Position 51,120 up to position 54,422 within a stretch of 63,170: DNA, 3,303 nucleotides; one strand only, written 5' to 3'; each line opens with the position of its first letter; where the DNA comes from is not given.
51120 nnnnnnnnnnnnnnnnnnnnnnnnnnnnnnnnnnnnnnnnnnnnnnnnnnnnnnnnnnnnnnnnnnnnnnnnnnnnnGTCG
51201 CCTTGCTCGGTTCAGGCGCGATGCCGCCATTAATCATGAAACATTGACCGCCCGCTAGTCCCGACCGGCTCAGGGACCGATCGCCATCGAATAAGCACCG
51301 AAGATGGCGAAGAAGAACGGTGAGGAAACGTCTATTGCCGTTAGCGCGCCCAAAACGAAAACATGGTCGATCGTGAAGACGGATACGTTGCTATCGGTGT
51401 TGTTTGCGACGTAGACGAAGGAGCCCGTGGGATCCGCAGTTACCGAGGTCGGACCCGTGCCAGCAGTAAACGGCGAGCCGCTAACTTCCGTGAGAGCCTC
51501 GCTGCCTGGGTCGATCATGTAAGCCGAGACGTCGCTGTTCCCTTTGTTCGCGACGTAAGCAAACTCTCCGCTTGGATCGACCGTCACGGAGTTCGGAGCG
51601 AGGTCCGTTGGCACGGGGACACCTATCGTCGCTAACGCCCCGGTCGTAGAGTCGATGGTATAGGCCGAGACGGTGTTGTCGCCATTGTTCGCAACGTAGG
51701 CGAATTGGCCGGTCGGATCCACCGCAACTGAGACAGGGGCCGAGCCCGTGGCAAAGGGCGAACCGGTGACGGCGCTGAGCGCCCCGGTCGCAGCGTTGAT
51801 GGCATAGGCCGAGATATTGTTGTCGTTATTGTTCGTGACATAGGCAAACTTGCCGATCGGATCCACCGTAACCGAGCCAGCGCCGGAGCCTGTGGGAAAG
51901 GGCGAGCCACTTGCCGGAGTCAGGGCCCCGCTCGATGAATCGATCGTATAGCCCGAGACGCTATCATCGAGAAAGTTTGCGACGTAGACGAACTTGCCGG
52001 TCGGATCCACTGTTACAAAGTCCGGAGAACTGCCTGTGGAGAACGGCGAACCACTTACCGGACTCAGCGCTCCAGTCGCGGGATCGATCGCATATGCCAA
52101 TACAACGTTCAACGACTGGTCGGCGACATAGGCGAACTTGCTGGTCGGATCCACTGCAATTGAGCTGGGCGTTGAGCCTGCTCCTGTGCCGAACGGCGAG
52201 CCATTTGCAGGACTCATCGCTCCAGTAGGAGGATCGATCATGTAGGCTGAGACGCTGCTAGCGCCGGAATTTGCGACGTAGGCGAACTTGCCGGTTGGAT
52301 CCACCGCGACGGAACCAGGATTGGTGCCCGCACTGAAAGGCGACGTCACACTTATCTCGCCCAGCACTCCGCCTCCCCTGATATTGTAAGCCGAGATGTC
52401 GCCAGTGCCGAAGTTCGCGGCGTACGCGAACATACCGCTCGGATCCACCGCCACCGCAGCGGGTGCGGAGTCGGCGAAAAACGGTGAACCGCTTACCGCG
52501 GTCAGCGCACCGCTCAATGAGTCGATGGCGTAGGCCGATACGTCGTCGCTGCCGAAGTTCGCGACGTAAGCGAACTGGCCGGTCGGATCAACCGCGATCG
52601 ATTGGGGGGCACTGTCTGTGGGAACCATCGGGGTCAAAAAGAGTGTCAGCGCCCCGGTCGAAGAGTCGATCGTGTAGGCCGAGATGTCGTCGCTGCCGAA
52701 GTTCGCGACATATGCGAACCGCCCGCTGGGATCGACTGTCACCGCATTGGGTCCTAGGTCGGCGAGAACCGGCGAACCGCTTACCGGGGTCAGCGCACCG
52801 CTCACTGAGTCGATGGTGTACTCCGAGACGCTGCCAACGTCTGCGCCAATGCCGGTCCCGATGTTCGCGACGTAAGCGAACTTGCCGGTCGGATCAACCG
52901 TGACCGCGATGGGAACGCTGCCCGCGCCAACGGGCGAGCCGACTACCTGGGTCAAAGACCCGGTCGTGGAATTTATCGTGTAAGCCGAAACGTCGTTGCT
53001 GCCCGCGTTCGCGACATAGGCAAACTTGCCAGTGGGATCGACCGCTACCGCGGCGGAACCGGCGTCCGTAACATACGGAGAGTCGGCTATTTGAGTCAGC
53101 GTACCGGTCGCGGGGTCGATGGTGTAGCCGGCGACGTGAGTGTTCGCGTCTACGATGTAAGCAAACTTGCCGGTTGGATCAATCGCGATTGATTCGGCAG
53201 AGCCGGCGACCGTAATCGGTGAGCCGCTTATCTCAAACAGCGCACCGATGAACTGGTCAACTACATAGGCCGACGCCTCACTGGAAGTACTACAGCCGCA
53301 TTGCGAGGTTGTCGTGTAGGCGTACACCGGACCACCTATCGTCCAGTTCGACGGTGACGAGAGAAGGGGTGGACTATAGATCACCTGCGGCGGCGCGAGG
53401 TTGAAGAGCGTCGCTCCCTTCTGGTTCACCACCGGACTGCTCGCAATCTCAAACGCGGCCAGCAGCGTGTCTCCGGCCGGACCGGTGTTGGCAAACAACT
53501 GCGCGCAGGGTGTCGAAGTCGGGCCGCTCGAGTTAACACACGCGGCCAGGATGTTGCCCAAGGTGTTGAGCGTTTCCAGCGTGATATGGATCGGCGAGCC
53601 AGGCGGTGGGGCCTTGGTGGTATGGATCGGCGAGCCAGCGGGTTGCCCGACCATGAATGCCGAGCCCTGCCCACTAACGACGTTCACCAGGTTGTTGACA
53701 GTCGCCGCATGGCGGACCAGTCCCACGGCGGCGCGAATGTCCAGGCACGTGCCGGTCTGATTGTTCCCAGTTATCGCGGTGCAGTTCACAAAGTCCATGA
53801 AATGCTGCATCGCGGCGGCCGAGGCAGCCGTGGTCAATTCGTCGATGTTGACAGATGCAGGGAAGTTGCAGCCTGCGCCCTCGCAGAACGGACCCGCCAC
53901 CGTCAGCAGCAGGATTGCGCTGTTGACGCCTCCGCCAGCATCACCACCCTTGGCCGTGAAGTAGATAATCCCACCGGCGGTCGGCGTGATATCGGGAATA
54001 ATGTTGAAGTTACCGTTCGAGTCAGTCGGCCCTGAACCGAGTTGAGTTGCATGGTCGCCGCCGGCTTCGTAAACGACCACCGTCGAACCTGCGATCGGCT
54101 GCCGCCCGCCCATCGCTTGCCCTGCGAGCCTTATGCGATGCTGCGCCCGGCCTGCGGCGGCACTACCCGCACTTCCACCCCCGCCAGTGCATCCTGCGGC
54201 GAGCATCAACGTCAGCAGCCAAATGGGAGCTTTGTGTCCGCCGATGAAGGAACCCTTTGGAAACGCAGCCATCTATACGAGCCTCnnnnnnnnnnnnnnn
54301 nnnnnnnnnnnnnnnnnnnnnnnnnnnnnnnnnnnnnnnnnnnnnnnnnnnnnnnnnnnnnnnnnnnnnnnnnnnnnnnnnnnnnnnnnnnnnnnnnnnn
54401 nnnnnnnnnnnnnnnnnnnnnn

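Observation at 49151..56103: Exosortase-EpsI operon headed by a passenger-less sorting-signal peptide and followed by two giant beta-propeller proteins that carry no sorting signal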

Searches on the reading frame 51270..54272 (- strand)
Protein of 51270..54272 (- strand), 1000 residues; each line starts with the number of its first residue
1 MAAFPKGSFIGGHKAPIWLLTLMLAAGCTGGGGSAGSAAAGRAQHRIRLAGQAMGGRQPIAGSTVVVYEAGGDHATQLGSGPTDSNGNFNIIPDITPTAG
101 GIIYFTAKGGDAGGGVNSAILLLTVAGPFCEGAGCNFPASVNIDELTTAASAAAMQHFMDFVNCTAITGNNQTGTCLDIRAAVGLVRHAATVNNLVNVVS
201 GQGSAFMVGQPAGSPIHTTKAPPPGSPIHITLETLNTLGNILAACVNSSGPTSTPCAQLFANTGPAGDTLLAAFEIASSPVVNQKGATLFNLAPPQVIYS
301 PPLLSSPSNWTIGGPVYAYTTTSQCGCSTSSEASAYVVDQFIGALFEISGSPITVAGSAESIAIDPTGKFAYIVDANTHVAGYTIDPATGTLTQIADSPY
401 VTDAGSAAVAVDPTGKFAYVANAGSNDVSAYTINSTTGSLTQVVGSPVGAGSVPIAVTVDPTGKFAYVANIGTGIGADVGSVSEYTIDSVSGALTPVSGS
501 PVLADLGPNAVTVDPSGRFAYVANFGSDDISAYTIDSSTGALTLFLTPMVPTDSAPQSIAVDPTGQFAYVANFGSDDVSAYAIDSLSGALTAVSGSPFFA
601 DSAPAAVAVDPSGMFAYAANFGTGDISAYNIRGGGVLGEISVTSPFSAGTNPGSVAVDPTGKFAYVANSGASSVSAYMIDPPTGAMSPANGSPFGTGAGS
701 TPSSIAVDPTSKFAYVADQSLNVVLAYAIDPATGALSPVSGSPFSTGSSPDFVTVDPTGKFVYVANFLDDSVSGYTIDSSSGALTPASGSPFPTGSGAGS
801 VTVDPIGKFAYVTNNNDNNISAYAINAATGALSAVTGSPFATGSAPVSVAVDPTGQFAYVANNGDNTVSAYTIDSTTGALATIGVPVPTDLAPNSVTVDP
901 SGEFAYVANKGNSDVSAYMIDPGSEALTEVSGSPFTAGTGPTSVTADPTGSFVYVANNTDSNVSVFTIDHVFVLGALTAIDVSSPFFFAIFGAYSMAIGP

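Call 8: search_protein_families(library=ncbifam, max_evalue=0.1, proteins=[window:51270-54272:-])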
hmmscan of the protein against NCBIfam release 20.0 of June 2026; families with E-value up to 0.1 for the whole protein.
window:51270-54272:- (1000 aa): 11 families
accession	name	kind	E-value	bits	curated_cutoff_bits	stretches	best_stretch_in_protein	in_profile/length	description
NF008258.1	PRK11028.1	equivalog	4.1e-43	147.7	370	6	512-593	235-314/330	6-phosphogluconolactonase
NF050136.1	PGL_lacton_Staph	exception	4.7e-21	75.2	500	3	752-928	147-325/341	6-phosphogluconolactonase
NF052460.1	L-NosZ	equivalog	1.3e-19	70.1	700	4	791-975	38-210/480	clade III lactonase-type nitrous-oxide reductase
NF052340.1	hydrazine_beta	equivalog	2.9e-18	66.1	560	1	360-472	36-137/372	hydrazine synthase subunit beta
TIGR03866.1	PQQ_ABC_repeats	subfamily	5.9e-18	65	287.3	2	808-917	11-109/310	PQQ-dependent catabolism-associated beta-propeller protein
TIGR02276.1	beta_rpt_yvtn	repeat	2.2e-16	59.5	27.85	2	413-459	1-41/42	beta-propeller repeat protein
TIGR03907.1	QH_beta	equivalog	4.4e-09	35.9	223.2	0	793-864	30-101/338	quinohemoprotein amine dehydrogenase subunit beta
NF052376.1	BQ00720_DUF1150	equivalog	0.011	15.7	80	0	563-579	9-25/75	BQ00720 family protein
NF041516.1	PA2928_fam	subfamily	0.017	14.5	70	0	824-881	318-372/376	PA2928 family protein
NF038117.1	choice_anch_I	subfamily_domain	0.018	13.9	300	0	801-923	4-128/458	choice-of-anchor I family protein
NF007480.0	PRK10070.1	equivalog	0.049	12.5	444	0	559-596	302-339/400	glycine betaine/L-proline ABC transporter ATP-binding protein ProV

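Call 9: search_protein_families(library=pfam, max_evalue=0.1, proteins=[window:51270-54272:-])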
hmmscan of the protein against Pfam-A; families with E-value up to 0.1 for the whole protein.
window:51270-54272:- (1000 aa): 10 families
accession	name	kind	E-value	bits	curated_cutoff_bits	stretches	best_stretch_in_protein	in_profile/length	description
PF10282.15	Lactonase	-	4.7e-82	276.4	21.7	5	608-788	149-331/344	Lactonase, 7-bladed beta-propeller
PF08450.18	SGL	-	6.5e-13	49.3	26.3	3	701-776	135-211/246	SMP-30/Gluconolactonase/LRE-like region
PF20010.5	Collagen_trimer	-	1.9e-09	37.8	23.8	0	945-960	15-30/49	Collagen trimerization domain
PF01731.26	Arylesterase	-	1.6e-08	35.1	21.3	0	748-773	54-79/86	Arylesterase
PF22856.1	Tal-1A_2A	-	1e-06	28.1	27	0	851-857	5-11/11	Peptide tarsal-less 1A/2A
PF04053.20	B-prop_COPA_B_2nd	-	9.2e-06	25.8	57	0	530-582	4-57/248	COPA/B second beta-propeller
PF08309.17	LVIVD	-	0.00089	19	20.2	0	356-377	1-20/42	LVIVD repeat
PF01436.27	NHL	-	0.0018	18.7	20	0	846-869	4-26/28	NHL repeat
PF06165.18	GH94_b-supersand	-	0.0037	17.2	23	0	893-923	39-69/251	Glycosyl hydrolase 94, supersandwich domain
PF01060.29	TTR-52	-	0.07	14.2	24.9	0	51-91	2-43/79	Transthyretin-like family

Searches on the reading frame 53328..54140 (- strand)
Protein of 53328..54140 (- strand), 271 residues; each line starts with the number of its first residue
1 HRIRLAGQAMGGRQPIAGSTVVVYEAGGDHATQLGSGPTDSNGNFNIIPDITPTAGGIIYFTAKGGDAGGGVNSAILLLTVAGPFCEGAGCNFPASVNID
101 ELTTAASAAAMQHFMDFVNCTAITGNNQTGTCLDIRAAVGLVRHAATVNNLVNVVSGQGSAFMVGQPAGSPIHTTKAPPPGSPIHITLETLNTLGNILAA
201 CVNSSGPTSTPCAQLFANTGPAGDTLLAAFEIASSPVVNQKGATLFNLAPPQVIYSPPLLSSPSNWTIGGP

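Call 40: search_protein_families(library=pfam, max_evalue=10, proteins=[window:53328-54140:-])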
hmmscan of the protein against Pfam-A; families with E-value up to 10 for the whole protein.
window:53328-54140:- (271 aa): 2 families
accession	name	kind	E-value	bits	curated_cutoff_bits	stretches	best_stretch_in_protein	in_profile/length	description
PF17936.7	Big_6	-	0.0092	16.6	27.6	1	17-64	23-67/83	Bacterial Ig domain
PF01060.29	TTR-52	-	0.032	15.3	24.9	1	7-47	2-43/79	Transthyretin-like family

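Call 41: search_protein_families(library=ncbifam, max_evalue=10, proteins=[window:53328-54140:-])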
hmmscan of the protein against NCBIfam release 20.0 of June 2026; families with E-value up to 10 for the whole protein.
window:53328-54140:- (271 aa): 1 family
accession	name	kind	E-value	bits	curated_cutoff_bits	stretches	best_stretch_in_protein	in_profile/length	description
NF058648.1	ECF_sub_HI1622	equivalog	0.15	12.1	100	1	13-52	36-73/180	NikL family nickel/cobalt ECF transporter subunit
